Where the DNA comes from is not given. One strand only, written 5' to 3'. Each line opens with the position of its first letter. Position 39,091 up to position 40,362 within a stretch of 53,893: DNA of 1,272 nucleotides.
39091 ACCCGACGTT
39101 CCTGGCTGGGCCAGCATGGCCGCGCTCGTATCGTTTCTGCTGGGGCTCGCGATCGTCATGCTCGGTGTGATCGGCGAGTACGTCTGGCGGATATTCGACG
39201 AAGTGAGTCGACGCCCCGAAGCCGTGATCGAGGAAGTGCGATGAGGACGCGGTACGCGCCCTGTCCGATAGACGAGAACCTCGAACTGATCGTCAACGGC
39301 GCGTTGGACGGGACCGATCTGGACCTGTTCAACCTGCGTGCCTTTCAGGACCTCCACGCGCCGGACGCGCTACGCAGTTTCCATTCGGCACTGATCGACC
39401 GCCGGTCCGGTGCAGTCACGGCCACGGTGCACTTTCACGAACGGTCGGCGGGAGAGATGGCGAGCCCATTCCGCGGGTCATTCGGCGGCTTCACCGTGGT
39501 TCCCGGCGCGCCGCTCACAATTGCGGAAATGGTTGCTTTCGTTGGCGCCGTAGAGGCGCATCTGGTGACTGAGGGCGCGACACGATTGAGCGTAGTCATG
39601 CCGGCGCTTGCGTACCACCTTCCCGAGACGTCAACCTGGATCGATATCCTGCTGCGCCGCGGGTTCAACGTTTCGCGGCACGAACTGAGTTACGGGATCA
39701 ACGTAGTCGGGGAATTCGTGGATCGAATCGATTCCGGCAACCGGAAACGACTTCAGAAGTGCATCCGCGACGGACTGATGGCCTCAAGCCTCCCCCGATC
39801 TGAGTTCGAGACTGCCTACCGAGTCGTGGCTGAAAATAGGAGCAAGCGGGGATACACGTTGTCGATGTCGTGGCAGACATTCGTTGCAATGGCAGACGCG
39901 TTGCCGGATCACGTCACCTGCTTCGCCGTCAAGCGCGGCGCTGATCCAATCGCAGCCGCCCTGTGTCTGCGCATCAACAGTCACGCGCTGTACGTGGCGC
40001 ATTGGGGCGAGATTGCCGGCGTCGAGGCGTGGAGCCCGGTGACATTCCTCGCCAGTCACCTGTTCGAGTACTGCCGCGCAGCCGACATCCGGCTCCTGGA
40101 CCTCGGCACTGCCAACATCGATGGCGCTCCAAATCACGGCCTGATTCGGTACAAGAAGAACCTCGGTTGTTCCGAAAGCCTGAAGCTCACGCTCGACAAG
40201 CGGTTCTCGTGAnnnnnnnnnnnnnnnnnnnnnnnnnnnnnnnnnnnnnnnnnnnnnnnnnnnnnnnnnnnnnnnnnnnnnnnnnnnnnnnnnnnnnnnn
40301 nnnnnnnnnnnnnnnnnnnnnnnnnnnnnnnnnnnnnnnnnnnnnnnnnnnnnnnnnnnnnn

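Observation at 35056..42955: Arn-like module for a 3-amino-3,6-dideoxyhexose: rfbA-rfbB / fdtA-fdtB-GT-C / ArnC-like GT2-FemAB-like-methyltransferase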

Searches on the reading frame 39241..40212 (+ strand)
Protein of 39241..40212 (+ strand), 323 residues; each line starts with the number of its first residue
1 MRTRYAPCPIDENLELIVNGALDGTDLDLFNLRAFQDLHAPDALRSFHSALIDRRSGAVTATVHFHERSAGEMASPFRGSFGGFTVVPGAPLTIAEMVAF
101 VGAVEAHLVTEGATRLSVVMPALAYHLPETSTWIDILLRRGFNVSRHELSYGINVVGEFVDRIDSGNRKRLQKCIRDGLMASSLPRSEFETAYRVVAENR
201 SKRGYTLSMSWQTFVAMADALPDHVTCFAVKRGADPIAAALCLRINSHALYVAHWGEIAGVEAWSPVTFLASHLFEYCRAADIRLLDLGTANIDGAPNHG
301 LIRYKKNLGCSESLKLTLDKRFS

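Call 7: search_protein_families(library=pfam, proteins=[window:39241-40212:+], max_evalue=0.01)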
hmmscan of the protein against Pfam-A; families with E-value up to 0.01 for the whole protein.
window:39241-40212:+ (323 aa): 2 families
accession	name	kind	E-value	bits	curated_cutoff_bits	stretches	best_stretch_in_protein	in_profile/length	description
PF13480.13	Acetyltransf_6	-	2e-07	31.7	22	1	186-292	28-138/143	Acetyltransferase (GNAT) domain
PF04339.18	FemAB_like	-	7.9e-05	22.4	27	1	181-261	206-285/369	Peptidogalycan biosysnthesis/recognition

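Call 8: search_protein_families(library=ncbifam, proteins=[window:39241-40212:+], max_evalue=0.01)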
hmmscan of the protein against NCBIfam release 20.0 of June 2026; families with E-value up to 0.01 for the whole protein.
window:39241-40212:+ (323 aa): 0 families

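Call 27: search_solved_structures(query=window:39241-40212:+, max_evalue=1)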
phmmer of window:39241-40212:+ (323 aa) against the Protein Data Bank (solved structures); distinct sequences matched with E-value up to 1: 7.
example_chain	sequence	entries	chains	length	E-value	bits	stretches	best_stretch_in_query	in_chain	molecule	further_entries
9qam_A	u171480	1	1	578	0.51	12.6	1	130-198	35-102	Angiotensin-converting enzyme, soluble form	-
9qao_A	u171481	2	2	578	0.89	11.8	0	130-198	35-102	Angiotensin-converting enzyme, soluble form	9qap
9qaq_A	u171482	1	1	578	0.89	11.8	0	130-198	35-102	Angiotensin-converting enzyme, soluble form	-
2iul_A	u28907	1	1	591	0.9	11.8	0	130-198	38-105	ANGIOTENSIN-CONVERTING ENZYME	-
9ss7_A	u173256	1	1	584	0.9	11.8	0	130-198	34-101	Angiotensin-converting enzyme, soluble form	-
3bkk_A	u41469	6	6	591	0.91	11.8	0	130-198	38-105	Angiotensin-converting enzyme, somatic isoform | Angiotensin-converting enzyme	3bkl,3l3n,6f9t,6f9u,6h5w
6zpu_A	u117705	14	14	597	0.93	11.8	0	130-198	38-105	Angiotensin-converting enzyme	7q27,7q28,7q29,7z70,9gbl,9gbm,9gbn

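Call 30: find_homologous_proteins(query=window:39241-40212:+)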
Query window:39241-40212:+ (323 aa): 34 proteins with E <= 0.001 among 2599 candidates.
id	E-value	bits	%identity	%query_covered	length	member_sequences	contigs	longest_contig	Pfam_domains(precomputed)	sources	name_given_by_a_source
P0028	1.4e-215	732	100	100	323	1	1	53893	PF13480.14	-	-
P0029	1.4e-153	529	73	100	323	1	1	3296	PF13480.14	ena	-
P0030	2.3e-150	518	72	100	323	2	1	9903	PF13480.14,PF04339.19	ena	-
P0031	6.7e-148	510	71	100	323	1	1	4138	PF13480.14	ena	-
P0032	2.9e-146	505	68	100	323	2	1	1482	PF13480.14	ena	-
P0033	1.9e-114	400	56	97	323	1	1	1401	PF13480.14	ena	-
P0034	2.7e-106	373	54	98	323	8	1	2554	PF13480.14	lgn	-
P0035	1.5e-103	364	55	96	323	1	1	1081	PF13480.14,PF04339.19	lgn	-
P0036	4.4e-102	359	54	93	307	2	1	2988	PF13480.14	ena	-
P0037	2.0e-100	354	52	97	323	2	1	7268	PF13480.14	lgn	-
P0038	2.9e-95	337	50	96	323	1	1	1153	-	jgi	jgi:hypothetical protein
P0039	2.6e-80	288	46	97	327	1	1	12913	-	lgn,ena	-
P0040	5.4e-76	274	44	97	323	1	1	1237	-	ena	-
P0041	1.7e-70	256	45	97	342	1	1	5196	PF13480.14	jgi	jgi:hypothetical protein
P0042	7.4e-70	254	47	90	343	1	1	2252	PF13480.14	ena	-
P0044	1.8e-65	239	60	55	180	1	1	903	PF13480.14,PF04339.19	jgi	jgi:predicted N-acyltransferase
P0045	3.0e-65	238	43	91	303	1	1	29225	PF13480.14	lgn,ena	-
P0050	1.3e-57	213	36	97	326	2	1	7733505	-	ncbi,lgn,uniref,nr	ncbi:hypothetical protein HUN01_03520 [Nostoc edaphicum CCNP1411]|uniref:Uncharacterized protein n=1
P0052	2.2e-51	193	52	57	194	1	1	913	PF13480.14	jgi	jgi:hypothetical protein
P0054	3.1e-50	189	39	91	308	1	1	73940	-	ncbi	-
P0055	4.0e-50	189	42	77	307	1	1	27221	PF13480.14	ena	-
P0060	8.1e-28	116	31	90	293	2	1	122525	-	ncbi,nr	ncbi:MAG: GNAT family N-acetyltransferase [Bacteroidia bacterium]|nr:GNAT family N-acetyltransferase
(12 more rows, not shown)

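Call 31: find_encoding_contigs(protein=P0050, flank=10000, max_places=2)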
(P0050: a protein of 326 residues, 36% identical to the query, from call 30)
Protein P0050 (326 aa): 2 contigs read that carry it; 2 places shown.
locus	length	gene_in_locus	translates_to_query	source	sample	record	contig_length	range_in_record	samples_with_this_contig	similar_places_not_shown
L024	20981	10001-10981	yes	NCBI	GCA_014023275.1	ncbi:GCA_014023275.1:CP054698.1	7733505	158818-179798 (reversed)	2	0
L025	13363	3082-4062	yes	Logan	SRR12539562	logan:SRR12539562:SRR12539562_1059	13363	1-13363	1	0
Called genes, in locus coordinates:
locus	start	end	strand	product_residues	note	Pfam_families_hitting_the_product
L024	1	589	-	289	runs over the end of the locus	-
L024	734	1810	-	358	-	PF02915:Rubrerythrin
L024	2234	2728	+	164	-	PF05154:TM2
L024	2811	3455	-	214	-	PF11210:DUF2996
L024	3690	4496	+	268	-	PF00497:SBP_bac_3, PF10613:Lig_chan-Glu_bd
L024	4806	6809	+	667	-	PF12773:DZR, PF00481:PP2C (weak), PF13672:PP2C_2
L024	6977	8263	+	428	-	PF00498:FHA, PF16697:Yop-YscD_cpl (weak), PF00069:Pkinase, PF07714:PK_Tyr_Ser-Thr, PF03109:ABC1 (weak)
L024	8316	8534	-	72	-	PF14217:DUF4327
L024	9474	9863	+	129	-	-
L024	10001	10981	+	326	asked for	-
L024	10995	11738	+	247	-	PF13489:Methyltransf_23, PF07021:MetW (weak), PF13847:Methyltransf_31 (faint), PF08242:Methyltransf_12 (faint)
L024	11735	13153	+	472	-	-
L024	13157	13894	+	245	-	PF13489:Methyltransf_23, PF13847:Methyltransf_31 (weak), PF08241:Methyltransf_11, PF08242:Methyltransf_12, PF13649:Methyltransf_25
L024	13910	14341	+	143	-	PF05523:FdtA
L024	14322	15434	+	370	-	PF01041:DegT_DnrJ_EryC1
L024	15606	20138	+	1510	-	PF00535:Glycos_transf_2, PF10111:Glyco_tranf_2_2, PF13506:Glyco_transf_21 (faint), PF13641:Glyco_tranf_2_3, PF13844:Glyco_transf_41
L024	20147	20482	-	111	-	PF08869:XisI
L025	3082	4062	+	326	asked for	-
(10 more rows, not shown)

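Call 32: find_encoding_contigs(protein=P0054, flank=10000, max_places=2)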
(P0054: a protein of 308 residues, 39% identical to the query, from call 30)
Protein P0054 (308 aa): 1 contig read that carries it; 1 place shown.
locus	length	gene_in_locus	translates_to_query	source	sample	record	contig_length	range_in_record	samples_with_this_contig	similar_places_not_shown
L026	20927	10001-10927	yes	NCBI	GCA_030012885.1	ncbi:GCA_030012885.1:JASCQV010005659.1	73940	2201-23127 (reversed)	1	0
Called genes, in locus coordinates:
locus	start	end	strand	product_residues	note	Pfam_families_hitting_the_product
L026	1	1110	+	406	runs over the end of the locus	PF13433:Peripla_BP_5 (weak), PF13458:Peripla_BP_6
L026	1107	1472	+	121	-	-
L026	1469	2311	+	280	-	PF00561:Abhydrolase_1, PF12146:Hydrolase_4 (faint), PF12697:Abhydrolase_6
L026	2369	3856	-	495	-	PF00474:SSF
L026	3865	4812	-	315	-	PF01869:BcrAD_BadFG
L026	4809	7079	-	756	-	PF01435:Peptidase_M48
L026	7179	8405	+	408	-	-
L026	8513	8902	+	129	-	PF05523:FdtA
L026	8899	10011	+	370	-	PF01041:DegT_DnrJ_EryC1, PF00266:Aminotran_5 (weak)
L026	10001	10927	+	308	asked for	-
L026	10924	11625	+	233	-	PF05401:NodS (weak), PF13489:Methyltransf_23, PF13649:Methyltransf_25, PF13847:Methyltransf_31, PF08241:Methyltransf_11, PF08242:Methyltransf_12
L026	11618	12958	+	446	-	PF13450:NAD_binding_8 (weak)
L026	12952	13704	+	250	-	PF13489:Methyltransf_23, PF13649:Methyltransf_25, PF08241:Methyltransf_11, PF08242:Methyltransf_12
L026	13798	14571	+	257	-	PF00702:Hydrolase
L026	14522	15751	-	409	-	PF01979:Amidohydro_1, PF07969:Amidohydro_3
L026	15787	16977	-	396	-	PF01979:Amidohydro_1, PF07969:Amidohydro_3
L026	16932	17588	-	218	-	PF05544:Pro_racemase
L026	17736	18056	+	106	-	-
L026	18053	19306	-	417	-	PF01266:DAO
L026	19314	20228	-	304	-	PF00701:DHDPS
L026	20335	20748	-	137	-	-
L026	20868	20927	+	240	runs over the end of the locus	PF00392:GntR, PF07729:FCD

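Call 33: find_encoding_contigs(protein=P0060, flank=10000, max_places=2)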
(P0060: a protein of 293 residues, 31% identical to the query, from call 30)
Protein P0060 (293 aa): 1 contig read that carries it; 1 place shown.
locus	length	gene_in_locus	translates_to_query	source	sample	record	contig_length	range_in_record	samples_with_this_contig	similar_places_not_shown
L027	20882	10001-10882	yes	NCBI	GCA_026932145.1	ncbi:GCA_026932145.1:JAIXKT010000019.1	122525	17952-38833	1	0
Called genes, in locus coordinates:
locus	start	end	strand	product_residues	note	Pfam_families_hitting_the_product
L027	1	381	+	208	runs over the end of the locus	PF13500:AAA_26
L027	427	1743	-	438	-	PF05201:GlutR_N, PF01488:Shikimate_DH, PF03446:NAD_binding_2 (weak), PF00745:GlutR_dimer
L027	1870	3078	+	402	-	PF00512:HisKA (weak), PF02518:HATPase_c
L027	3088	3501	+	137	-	PF03652:RuvX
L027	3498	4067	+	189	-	PF01327:Pep_deformylase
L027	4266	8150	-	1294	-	PF22352:K319L-like_PKD (faint), PF20009:GEVED, PF00801:PKD, PF18911:PKD_4, PF18962:Por_Secre_tail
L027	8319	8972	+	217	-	PF02527:GidB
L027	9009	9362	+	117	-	PF00507:Oxidored_q4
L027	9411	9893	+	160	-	PF01058:Oxidored_q6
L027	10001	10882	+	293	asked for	-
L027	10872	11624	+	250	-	PF13489:Methyltransf_23, PF08241:Methyltransf_11 (weak), PF08242:Methyltransf_12 (weak)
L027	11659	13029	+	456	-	-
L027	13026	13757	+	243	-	PF13489:Methyltransf_23, PF08241:Methyltransf_11, PF08242:Methyltransf_12, PF13649:Methyltransf_25 (weak)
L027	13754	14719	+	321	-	PF00535:Glycos_transf_2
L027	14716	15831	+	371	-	PF01041:DegT_DnrJ_EryC1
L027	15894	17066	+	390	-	PF04055:Radical_SAM, PF19288:CofH_C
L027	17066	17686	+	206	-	PF00300:His_Phos_1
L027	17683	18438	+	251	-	PF02621:VitK2_biosynth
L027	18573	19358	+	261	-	PF15418:DUF4625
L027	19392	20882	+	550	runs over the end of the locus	PF13428:TPR_14 (faint), PF12895:ANAPC3 (faint), PF13176:TPR_7 (faint), PF13424:TPR_12 (faint), PF13429:TPR_15 (faint), PF23300:HEAT_Nup120 (faint), PF13432:TPR_16 (weak), PF14559:TPR_19 (weak), +10 more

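Call 54: search_protein_families(library=pfam, proteins=[L024:11735-13153:+, L026:11618-12958:+, L027:11659-13029:+], max_evalue=1)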
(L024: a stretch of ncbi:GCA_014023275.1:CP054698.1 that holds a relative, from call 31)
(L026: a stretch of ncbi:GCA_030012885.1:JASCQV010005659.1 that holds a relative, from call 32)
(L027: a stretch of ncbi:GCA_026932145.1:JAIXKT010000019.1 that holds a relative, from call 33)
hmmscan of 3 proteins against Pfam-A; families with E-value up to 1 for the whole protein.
L024:11735-13153:+ (472 aa): 3 families
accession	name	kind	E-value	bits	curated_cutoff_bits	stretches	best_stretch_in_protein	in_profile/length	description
PF12000.14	Glyco_trans_4_3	-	0.00055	20.1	25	1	228-269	88-129/168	Glycosyl transferase family 4 group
PF13450.12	NAD_binding_8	-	0.0031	18.2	21.9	1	8-62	1-54/68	NAD(P)-binding Rossmann-like domain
PF06973.17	DUF1297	-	0.078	13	23.8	1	102-144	142-184/188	Domain of unknown function (DUF1297)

L026:11618-12958:+ (446 aa): 3 families
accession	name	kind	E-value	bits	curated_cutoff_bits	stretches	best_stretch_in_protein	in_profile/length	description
PF13450.12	NAD_binding_8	-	4.6e-06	27.2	21.9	1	7-60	1-54/68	NAD(P)-binding Rossmann-like domain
PF12831.13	FAD_oxidored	-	0.00062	19.6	27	1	7-42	4-39/416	FAD dependent oxidoreductase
PF01134.28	GIDA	-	0.27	10.7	22.1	1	6-46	3-31/391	Glucose inhibited division protein A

L027:11659-13029:+ (456 aa): 0 families

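Call 64: predict_structure(alignment_id=A2)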
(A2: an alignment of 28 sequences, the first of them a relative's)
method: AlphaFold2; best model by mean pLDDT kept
length: 323 residues; sequences in the alignment: 28
mean_pLDDT: 94.7   pTM: 0.91
mean pLDDT of the five models: 94.7, 94.1, 93.9, 93.7, 93.4
residues with pLDDT >= 90: 294; 70-90: 27; 50-70: 2; < 50: 0
segments of 3 or more residues with pLDDT < 50: none
pLDDT, mean of each block of 10 residues (from residue 1): 81 94 86 93 95 94 97 95 94 96 98 98 94 98 97 96 95 96 97 96 89 95 97 96 97 96 94 98 97 90 95 97 92
secondary structure, 60 per line:
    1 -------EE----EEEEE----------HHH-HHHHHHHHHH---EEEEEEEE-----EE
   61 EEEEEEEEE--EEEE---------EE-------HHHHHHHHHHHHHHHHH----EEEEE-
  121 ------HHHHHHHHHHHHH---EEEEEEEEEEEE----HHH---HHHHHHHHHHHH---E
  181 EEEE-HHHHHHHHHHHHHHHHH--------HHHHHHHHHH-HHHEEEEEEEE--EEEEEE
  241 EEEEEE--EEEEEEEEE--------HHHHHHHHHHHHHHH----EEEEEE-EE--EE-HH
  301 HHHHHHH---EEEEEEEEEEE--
elements in order: E14-18 H33-42 E46-53 E59-69 E72-75 H94-110 E115-119 H127-139 E143-154 H165-176 E180-184 H186-202 H211-220 E225-232 E235-246 E249-257 H266-280 E285-290 H299-307 E311-321

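Call 68: fold_search(model_id=the predicted structure, library=pdb)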
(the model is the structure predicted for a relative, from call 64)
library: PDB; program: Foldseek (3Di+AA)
matches with E <= 10: 1018; with E <= 0.001: 169
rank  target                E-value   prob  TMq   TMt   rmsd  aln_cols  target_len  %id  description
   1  9wqw                  6.5e-15  1.00  0.74  0.82   3.4       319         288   15  aminoacyl-tRNA-dependent peptide synthase, Sbb17 (released 2026-04-01)
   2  9wqx                  1.1e-14  1.00  0.74  0.82   3.5       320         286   14  aminoacyl-tRNA-dependent peptide synthase, Sbb17, complexed with streptothrisamine (released 2026-04-01)
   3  7z6a_A                1.2e-14  1.00  0.69  0.67   4.0       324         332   13  CRYSTAL STRUCTURE OF WEISSELLA VIRIDESCENS FEMXVV NON-RIBOSOMAL AMINO ACID TRANSFERASE IN COMPLEX WITH A PEPTIDYL-XNA  (released 2022-10-26)
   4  1xe4                  1.7e-14  1.00  0.68  0.66   4.1       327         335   13  Crystal Structure of Weissella viridescens FemX (K36M) Mutant (released 2005-05-31)
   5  9wqy                  1.8e-14  1.00  0.72  0.80   3.6       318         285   15  aminoacyl-tRNA-dependent peptide synthase, Sba18, complexed with streptothrisamine (released 2026-04-01)
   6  6snr                  2.7e-14  1.00  0.71  0.58   5.5       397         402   12  Crystal structure of FemX (released 2020-09-09)
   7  7z5y_A                3.4e-14  1.00  0.68  0.66   4.1       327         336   13  CRYSTAL STRUCTURE OF WEISSELLA VIRIDESCENS FEMXVV NON-RIBOSOMAL AMINO ACID TRANSFERASE IN COMPLEX WITH A PEPTIDYL-XNA  (released 2022-10-26)
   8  1ne9                  3.9e-14  1.00  0.68  0.66   4.1       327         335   13  Crystal Structure of Weissella viridescens FemX at 1.7 Ang Resolution (released 2004-02-10)
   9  1xf8                  5.2e-14  1.00  0.69  0.67   4.1       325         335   13  Crystal Structure of Weissella viridescens FemX (Y254F) Mutant (released 2005-05-31)
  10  4ii9_A                8.3e-14  1.00  0.68  0.65   3.9       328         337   13  Crystal structure of Weissella viridescens FemXVv non-ribosomal amino acid transferase in complex with a peptidyl-RNA  (released 2013-07-03)
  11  1lrz                  2.9e-13  1.00  0.65  0.54   7.6       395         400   10  x-ray crystal structure of staphylococcus aureus femA (released 2002-09-04)
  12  7q3a_B                3.1e-11  1.00  0.44  0.42   7.6       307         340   13  Crystal structure of MAB_4324 a tandem repeat GNAT from Mycobacterium abscessus (released 2022-05-04)
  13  7q3a_A                8.1e-11  1.00  0.47  0.45   9.3       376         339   14  Crystal structure of MAB_4324 a tandem repeat GNAT from Mycobacterium abscessus (released 2022-05-04)
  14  4v35                  1.2e-10  1.00  0.56  0.56   5.2       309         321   13  The Structure of A-PGS from Pseudomonas aeruginosa (released 2015-08-19)
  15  9j8q_A                1.5e-10  1.00  0.56  0.25   7.2       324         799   12  MprF from Pseudomonas aeruginosa in GDN micelle, C2 symmetry (released 2025-09-03)
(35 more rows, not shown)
